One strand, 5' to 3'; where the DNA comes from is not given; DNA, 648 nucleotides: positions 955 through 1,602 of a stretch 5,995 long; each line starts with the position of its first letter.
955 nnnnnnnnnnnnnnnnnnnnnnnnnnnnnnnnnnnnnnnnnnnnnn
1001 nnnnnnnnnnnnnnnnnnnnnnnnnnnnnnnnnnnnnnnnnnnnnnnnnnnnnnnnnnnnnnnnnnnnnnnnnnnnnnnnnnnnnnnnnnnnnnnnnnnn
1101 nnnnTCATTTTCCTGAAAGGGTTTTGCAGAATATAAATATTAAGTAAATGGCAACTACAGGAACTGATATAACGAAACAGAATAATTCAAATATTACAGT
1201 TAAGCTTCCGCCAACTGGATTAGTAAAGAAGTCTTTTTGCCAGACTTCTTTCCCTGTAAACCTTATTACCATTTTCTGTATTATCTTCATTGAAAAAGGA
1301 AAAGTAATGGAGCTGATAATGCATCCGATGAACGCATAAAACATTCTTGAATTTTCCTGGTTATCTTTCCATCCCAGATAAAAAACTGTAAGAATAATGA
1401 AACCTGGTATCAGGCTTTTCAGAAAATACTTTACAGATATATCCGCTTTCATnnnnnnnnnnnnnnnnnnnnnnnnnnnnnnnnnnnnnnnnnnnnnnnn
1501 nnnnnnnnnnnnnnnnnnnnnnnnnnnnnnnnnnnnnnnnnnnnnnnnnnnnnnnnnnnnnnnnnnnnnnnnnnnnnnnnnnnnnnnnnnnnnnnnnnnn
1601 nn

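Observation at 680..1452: Orphan colicin immunity gene beside a decayed Ia/Ib-type colicin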

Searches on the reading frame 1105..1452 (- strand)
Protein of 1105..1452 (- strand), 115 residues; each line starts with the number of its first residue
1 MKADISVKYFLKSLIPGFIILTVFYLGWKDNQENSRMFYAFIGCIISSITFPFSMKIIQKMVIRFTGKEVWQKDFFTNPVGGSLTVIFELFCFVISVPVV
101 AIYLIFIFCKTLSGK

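Call 21: search_protein_families(proteins=[window:1105-1452:-], library=ncbifam, max_evalue=0.01)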
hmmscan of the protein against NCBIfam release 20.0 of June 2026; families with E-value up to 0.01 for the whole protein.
window:1105-1452:- (115 aa): 0 families

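Call 23: profile_search(protein=window:1105-1452:-)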
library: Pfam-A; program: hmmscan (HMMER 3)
A. the first sequence (115 residues): domains with independent E <= 10: 5; with E <= 0.001: 1
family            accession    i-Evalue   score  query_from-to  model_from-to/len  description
Microcin          PF03526.18    8.6e-07    29.1      44-81         13-52/55  Colicin E1 (microcin) immunity protein
Cation_ATPase_C   PF00689.26      0.052    13.8       9-101        54-142/175  Cation transporting ATPase, C-terminus
ABC2_membrane     PF01061.29      0.082    12.9      10-106        25-117/211  ABC-2 type transporter
DHHC              PF01529.25      0.094    13.2      32-110        45-116/133  DHHC palmitoyltransferase
DUF7670           PF24709.1          10     7.0       9-113        43-113/118  Domain of unknown function (DUF7670)
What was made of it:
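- On Colicin Ib immunity protein (E1/Ia/Ib-type pore-former immunity, Pfam PF03526): PF03526 i-E 8.6e-7, residues 44-81 (call 23).
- Checked: It hits PF03526 at E 8.6e-7 (call 23).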

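Call 34: find_encoding_contigs(protein=window:1105-1452:-, flank=6000, max_places=10)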
Protein window:1105-1452:- (115 aa): 29 contigs read that carry it; 10 places shown.
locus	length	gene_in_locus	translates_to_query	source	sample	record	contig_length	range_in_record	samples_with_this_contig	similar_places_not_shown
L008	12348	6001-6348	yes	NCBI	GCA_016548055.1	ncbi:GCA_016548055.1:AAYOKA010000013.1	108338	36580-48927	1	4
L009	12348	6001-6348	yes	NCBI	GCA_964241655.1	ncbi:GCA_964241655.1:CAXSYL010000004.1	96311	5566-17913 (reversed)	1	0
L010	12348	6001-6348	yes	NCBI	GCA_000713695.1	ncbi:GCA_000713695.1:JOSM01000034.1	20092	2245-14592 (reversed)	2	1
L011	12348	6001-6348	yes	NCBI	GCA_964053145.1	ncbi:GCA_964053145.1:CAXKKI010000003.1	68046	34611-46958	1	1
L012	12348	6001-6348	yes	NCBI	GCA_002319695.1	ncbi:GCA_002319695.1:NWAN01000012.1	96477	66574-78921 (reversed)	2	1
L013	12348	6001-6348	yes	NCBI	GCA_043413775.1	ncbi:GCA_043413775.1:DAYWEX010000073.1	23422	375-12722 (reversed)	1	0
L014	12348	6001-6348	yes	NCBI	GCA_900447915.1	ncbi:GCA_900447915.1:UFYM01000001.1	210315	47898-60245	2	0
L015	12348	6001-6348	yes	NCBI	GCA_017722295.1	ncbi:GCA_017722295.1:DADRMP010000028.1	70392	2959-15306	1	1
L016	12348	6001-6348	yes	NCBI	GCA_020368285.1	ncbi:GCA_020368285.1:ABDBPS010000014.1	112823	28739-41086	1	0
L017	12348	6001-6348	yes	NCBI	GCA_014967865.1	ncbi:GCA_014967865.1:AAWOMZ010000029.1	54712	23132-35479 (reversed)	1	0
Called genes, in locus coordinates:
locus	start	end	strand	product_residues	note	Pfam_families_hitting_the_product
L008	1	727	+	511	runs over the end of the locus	PF03515:Cloacin, PF01024:Colicin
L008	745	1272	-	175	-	PF03857:Colicin_im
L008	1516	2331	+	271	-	PF14859:Colicin_M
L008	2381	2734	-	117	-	PF13995:YebF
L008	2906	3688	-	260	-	PF00589:Phage_integrase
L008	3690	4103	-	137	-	-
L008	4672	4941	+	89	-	-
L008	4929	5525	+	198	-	-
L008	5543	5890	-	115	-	PF19942:DUF6404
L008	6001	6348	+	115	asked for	PF03526:Microcin (weak)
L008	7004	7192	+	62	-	-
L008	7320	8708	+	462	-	PF00733:Asn_synthase (faint)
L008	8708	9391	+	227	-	PF13471:Transglut_core3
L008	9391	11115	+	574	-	PF00005:ABC_tran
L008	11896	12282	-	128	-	PF02661:Fic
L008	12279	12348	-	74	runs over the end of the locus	PF02604:PhdYeFM_antitox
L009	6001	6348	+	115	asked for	PF03526:Microcin (weak)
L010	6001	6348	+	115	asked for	PF03526:Microcin (weak)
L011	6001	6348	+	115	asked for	PF03526:Microcin (weak)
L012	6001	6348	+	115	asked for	PF03526:Microcin (weak)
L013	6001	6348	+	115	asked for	PF03526:Microcin (weak)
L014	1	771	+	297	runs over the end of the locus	PF02624:YcaO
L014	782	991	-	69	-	PF03400:DDE_Tnp_IS1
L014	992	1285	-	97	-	PF03400:DDE_Tnp_IS1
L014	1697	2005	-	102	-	-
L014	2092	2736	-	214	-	PF13614:AAA_31 (faint)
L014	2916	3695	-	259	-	PF00589:Phage_integrase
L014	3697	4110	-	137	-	-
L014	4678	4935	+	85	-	-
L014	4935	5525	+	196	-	-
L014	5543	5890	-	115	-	PF19942:DUF6404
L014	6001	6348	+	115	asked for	PF03526:Microcin (weak)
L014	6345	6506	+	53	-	-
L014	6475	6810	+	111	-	-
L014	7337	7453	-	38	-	-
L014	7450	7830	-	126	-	PF01527:HTH_Tnp_1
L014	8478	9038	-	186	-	-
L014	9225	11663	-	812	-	PF13954:PapC_N, PF00577:Usher, PF13953:PapC_C (weak)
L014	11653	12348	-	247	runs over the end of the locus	PF00345:PapD_N, PF02753:PapD_C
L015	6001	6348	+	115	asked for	PF03526:Microcin (weak)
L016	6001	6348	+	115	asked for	PF03526:Microcin (weak)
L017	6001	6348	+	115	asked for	PF03526:Microcin (weak)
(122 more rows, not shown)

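Call 41: search_protein_families(proteins=[L008:7004-7192:+, L008:7320-8708:+, L008:8708-9391:+, L008:9391-11115:+], library=ncbifam, max_evalue=0.001)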
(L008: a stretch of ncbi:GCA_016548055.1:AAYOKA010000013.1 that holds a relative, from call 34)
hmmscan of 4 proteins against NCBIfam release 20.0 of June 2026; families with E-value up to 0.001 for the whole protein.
L008:7004-7192:+ (62 aa): 0 families

L008:7320-8708:+ (462 aa): 5 families
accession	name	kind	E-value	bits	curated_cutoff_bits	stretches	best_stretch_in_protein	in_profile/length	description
NF033561.1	macrolact_Ik_Al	subfamily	7.1e-16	57.9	300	1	40-456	125-553/561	albusnodin/ikarugamycin family macrolactam cyclase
TIGR00364.1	TIGR00364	equivalog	1.2e-06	28.2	150.3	1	130-191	2-60/201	7-cyano-7-deazaguanine synthase QueC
NF010587.0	PRK13980.1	equivalog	2.2e-05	23.8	255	1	111-192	16-96/267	NAD+ synthase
NF033535.1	lass_lactam_cya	exception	0.00036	19.2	525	0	345-433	547-637/668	lasso peptide isopeptide bond-forming cyclase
TIGR00552.1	nadE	equivalog_domain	0.00067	19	63.65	0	116-193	12-89/251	NAD(+) synthase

L008:8708-9391:+ (227 aa): 1 family
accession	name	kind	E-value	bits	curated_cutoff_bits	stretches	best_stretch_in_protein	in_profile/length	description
NF033537.1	lasso_biosyn_B2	equivalog_domain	2.6e-23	82.8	33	1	106-226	17-132/132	lasso peptide biosynthesis B2 protein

L008:9391-11115:+ (574 aa): 182 families (the best 25 are shown)
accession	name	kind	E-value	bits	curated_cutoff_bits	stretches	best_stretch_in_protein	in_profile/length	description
TIGR02857.1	CydD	equivalog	4.9e-39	134.7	435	1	353-557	322-526/529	thiol reductant ABC exporter subunit CydD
TIGR03797.1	NHLM_micro_ABC2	equivalog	1.1e-36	126.6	709.4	1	22-525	125-622/686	NHLP bacteriocin export ABC transporter permease/ATPase subunit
TIGR03375.1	type_I_sec_LssB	subfamily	1.3e-35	122.9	693.1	1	81-556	196-670/696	type I secretion system permease/ATPase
TIGR02868.1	CydC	equivalog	5.2e-33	114.5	329.05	1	200-547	179-529/530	thiol reductant ABC exporter subunit CydC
TIGR02203.1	MsbA_lipidA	equivalog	1.7e-32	112.7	602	1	34-525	19-504/572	lipid A export permease/ATP-binding protein MsbA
NF008364.0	PRK11160.1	equivalog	5.5e-32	111.1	630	1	158-556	147-543/575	heme ABC transporter ATP-binding protein/permease CydC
TIGR00958.1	3a01208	subfamily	2.9e-28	98.6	874.6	1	367-557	496-683/711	antigen peptide transporter 2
TIGR03796.1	NHLM_micro_ABC1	equivalog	5.2e-28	97.7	853.3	1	90-546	206-670/710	NHLP family bacteriocin export ABC transporter peptidase/permease/ATPase subunit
TIGR01842.1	type_I_sec_PrtD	subfamily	8.9e-27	93.8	510.15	1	330-556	300-522/544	type I secretion system permease/ATPase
NF008379.0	PRK11174.1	equivalog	2.9e-26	92.3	684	1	361-553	359-549/588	heme ABC transporter permease/ATP-binding protein CydD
NF010178.0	PRK13657.1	equivalog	9.1e-25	87.1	733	1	273-530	255-510/588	glucan ABC transporter ATP-binding protein/ permease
NF050066.1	LPSTprtrPglK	equivalog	2.4e-24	85.7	1000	1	117-555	116-550/558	BC-type lipopolysaccharide transporter PglK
TIGR01192.1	chvA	subfamily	8.3e-24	84.1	585.4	1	263-544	244-527/585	glucan export ABC transporter ATP-binding protein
TIGR02204.1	MsbA_rel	hypoth_equivalog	9.7e-24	83.9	780.4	1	180-543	160-531/576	ABC transporter, permease/ATP-binding protein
TIGR03608.1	L_ocin_972_ABC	subfamily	7.1e-23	81.1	254.85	2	491-556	134-202/206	putative bacteriocin export ABC transporter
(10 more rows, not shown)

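Call 68: search_solved_structures(query=window:1105-1452:-, max_evalue=1)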
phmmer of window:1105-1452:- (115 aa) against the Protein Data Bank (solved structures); distinct sequences matched with E-value up to 1: 0.
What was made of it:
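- On Colicin Ib immunity protein (E1/Ia/Ib-type pore-former immunity, Pfam PF03526): No NCBIfam model hit (call 21) and no solved structure (call 68).
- Tried and rejected: PDB sequence search with imm: nothing (call 68).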

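Call 72: search_protein_families(proteins=[window:1105-1452:-], library=padloc, max_evalue=0.01)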
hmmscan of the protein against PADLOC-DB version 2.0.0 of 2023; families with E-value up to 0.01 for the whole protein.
window:1105-1452:- (115 aa): 0 families

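Call 78: search_protein_families(proteins=[L014:7337-7453:-, L014:7450-7830:-, L014:8478-9038:-], library=ncbifam, max_evalue=0.01)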
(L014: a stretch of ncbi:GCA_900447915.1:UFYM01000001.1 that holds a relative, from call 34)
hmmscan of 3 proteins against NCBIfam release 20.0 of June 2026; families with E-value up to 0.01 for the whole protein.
L014:7337-7453:- (38 aa): 1 family
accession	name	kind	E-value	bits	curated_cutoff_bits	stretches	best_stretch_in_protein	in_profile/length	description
NF033819.0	IS66_TnpB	equivalog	0.0012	18.7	50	1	10-29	1-20/90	IS66 family insertion sequence element accessory protein TnpB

L014:7450-7830:- (126 aa): 4 families
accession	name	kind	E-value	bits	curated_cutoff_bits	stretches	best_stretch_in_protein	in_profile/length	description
NF047595.1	IS66_ISRel24_TnpA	equivalog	7.4e-27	94.2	74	1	14-124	3-113/113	IS66-like element accessory protein TnpA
NF038385.1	IS66_access_TnpA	equivalog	3.3e-24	85.5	150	1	9-110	82-189/190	IS66-like element accessory protein TnpA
NF006928.0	PRK09413.1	subfamily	1.3e-06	29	229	1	22-80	19-76/121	IS2 repressor TnpA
NF033516.0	transpos_IS3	equivalog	0.00093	18.5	160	1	19-67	1-49/369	IS3 family transposase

L014:8478-9038:- (186 aa): 3 families
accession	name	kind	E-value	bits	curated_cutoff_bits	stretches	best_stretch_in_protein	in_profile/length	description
NF052363.1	FimG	equivalog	7.3e-11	42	220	1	8-164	5-150/166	type 1 fimbrial minor subunit FimG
NF011796.0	PRK15263.1-2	equivalog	2.3e-10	40.6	213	1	4-185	3-192/193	putative fimbrial protein StaE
NF007402.0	PRK09934.1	equivalog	3.7e-06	26.8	168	1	7-160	4-153/171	fimbria assembly protein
